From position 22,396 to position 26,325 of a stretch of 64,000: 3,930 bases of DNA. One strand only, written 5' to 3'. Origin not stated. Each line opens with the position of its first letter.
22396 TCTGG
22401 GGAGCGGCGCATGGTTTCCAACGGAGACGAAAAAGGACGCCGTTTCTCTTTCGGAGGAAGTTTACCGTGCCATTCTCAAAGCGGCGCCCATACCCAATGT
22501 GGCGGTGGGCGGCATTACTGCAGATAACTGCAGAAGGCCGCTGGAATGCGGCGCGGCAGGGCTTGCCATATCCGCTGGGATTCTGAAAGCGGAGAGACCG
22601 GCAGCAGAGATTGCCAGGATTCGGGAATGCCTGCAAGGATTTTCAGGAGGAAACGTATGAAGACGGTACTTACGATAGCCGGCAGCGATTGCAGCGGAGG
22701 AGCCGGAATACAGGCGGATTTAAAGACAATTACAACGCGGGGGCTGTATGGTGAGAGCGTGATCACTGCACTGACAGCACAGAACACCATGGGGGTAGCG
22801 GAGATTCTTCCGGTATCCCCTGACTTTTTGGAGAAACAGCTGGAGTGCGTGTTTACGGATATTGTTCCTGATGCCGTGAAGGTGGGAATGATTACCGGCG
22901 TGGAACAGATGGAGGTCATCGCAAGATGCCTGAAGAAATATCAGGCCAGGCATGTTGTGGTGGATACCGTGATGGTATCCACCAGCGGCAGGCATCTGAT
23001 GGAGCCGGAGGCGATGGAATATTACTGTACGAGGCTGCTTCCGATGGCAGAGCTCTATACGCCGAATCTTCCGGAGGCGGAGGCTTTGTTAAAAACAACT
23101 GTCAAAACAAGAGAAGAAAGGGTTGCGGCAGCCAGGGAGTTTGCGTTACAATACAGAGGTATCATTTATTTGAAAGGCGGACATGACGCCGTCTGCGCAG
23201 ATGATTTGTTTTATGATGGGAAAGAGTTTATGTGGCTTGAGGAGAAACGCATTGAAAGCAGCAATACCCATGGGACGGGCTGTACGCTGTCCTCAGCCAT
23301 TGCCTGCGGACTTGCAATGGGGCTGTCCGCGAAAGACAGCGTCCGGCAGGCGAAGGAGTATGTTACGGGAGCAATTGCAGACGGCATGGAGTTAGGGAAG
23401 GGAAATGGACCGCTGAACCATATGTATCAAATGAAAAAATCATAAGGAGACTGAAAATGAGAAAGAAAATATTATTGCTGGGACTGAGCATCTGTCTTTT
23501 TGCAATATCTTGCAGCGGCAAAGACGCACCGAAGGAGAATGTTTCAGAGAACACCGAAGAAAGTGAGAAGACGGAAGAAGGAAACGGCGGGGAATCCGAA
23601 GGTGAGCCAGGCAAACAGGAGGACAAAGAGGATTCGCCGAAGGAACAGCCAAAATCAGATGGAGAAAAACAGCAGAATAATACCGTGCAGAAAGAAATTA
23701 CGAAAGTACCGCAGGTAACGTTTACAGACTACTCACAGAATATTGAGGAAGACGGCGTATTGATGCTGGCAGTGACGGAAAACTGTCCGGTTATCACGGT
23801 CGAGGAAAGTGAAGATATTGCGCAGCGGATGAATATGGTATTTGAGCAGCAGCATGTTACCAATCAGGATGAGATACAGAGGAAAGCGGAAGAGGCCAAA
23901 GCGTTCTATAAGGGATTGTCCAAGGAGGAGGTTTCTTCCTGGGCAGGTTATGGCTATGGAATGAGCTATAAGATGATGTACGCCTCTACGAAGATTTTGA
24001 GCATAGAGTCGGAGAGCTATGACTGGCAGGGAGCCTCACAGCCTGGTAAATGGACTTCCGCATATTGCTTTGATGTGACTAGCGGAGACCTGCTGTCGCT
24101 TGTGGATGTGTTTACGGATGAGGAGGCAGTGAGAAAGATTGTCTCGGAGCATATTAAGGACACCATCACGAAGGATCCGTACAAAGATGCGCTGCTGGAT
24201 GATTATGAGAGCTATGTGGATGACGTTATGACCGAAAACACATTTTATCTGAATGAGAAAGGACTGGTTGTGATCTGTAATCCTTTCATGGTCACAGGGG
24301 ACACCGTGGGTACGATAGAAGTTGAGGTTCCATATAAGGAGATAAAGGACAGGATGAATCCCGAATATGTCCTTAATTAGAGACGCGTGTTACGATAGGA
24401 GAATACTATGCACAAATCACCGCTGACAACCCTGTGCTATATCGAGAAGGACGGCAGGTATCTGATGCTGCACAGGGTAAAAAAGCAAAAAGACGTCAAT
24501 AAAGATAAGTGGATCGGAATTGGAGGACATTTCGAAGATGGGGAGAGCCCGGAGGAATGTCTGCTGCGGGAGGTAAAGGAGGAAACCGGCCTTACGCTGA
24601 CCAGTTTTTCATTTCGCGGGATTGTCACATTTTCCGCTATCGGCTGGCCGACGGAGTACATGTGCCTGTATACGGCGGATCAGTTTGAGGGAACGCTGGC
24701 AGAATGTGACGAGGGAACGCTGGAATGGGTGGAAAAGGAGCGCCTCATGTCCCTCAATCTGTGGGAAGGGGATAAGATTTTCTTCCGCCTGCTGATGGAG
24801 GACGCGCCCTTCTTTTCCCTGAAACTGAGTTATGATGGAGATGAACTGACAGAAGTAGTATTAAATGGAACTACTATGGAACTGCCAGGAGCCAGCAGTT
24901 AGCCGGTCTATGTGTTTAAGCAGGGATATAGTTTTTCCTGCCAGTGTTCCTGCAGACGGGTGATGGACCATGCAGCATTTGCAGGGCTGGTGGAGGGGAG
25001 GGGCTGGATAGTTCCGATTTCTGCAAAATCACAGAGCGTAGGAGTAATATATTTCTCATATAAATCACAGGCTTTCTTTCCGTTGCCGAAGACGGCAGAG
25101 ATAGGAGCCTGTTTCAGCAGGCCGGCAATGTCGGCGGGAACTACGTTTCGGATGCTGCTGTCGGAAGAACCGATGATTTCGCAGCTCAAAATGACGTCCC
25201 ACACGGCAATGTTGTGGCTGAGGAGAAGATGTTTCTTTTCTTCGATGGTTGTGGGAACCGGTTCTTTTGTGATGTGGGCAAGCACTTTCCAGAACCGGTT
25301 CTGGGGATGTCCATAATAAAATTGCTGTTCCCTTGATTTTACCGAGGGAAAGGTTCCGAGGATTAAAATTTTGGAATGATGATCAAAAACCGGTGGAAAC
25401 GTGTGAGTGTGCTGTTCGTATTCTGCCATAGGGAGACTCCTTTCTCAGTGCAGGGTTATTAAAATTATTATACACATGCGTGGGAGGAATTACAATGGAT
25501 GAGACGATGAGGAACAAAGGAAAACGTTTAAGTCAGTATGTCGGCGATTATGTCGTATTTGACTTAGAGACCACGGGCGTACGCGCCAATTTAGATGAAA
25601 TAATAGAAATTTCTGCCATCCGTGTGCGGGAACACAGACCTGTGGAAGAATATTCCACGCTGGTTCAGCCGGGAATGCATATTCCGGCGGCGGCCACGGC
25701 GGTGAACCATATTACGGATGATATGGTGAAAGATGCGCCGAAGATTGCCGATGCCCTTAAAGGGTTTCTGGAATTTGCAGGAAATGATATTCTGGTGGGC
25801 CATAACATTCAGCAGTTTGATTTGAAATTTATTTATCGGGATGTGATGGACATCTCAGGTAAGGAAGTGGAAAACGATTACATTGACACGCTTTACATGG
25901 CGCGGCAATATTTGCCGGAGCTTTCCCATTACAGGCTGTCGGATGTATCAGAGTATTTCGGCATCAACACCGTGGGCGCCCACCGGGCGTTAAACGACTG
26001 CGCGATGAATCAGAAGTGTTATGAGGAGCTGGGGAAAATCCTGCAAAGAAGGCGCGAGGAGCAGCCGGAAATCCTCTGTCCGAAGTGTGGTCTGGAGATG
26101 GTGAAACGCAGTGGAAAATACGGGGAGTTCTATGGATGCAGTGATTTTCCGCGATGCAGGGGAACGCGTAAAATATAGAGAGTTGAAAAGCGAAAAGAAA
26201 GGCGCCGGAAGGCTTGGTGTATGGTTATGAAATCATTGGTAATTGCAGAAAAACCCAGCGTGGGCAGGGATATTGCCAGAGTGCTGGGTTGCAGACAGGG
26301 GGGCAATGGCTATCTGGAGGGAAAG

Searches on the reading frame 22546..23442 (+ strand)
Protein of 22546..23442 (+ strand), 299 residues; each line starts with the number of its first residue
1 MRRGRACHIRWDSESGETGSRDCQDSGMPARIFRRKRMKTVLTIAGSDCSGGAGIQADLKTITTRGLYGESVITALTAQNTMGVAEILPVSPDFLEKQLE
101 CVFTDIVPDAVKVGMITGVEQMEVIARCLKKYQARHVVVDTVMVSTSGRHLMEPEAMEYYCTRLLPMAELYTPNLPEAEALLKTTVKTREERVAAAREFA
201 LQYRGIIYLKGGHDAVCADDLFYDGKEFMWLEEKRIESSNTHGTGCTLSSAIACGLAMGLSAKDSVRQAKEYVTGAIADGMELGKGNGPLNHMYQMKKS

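Call 64: search_protein_families(library=pfam, proteins=[window:22546-23442:+], max_evalue=0.00001)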
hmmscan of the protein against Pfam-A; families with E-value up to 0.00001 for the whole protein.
window:22546-23442:+ (299 aa): 3 families
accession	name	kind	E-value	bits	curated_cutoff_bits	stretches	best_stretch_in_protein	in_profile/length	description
PF08543.17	Phos_pyr_kin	-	4.9e-88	295.1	27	1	48-291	1-246/246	Phosphomethylpyrimidine kinase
PF01256.23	Carb_kinase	-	9.2e-09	35.5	27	1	170-280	119-222/242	NAD(P)H-hydrate dehydratase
PF00294.29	PfkB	-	2.7e-08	34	25.8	1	129-270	151-283/302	pfkB family carbohydrate kinase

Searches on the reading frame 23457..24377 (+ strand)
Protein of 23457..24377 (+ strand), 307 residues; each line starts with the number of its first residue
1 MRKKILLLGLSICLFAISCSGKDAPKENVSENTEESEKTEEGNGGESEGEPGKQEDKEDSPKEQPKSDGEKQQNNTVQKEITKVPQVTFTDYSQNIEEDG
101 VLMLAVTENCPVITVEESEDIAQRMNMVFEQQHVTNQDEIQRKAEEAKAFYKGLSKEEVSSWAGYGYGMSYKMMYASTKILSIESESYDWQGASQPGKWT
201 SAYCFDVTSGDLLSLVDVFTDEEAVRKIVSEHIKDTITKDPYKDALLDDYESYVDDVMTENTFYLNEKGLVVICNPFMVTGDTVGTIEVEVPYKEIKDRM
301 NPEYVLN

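Call 64: search_protein_families(library=pfam, proteins=[window:23457-24377:+], max_evalue=0.00001)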
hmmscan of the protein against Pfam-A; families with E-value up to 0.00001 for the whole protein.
window:23457-24377:+ (307 aa): 1 family
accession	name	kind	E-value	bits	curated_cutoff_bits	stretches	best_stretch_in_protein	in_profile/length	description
PF11738.13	DUF3298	-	2.5e-09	38.4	24.1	1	217-294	2-84/84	Protein of unknown function (DUF3298)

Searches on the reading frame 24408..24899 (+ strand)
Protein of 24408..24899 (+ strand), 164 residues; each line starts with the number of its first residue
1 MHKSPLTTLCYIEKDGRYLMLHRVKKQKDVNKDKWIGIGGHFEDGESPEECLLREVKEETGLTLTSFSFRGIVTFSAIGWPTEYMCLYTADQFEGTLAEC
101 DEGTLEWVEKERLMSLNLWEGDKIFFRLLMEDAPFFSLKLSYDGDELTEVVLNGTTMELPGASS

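Call 65: search_protein_families(library=pfam, proteins=[window:24408-24899:+], max_evalue=0.00001)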
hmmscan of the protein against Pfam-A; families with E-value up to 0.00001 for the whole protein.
window:24408-24899:+ (164 aa): 1 family
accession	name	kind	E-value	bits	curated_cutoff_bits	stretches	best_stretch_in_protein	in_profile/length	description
PF00293.34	NUDIX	-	1.6e-17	64.2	21.1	1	11-128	9-133/134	NUDIX domain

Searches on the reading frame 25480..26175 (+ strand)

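Call 65: search_protein_families(library=pfam, proteins=[window:25480-26175:+], max_evalue=0.00001)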
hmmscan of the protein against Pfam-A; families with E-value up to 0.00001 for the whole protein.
window:25480-26175:+ (232 aa): 3 families
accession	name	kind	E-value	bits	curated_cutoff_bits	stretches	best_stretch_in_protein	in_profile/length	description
PF00929.31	RNase_T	-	2.4e-36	126.2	24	1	25-178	1-161/164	Exonuclease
PF01396.24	Zn_ribbon_Top1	-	4.3e-14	52.4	32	1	199-232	3-36/39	Topoisomerase DNA binding C4 zinc finger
PF13482.12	RNase_H_2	-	1.7e-06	28.5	22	0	26-164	2-117/165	RNase_H superfamily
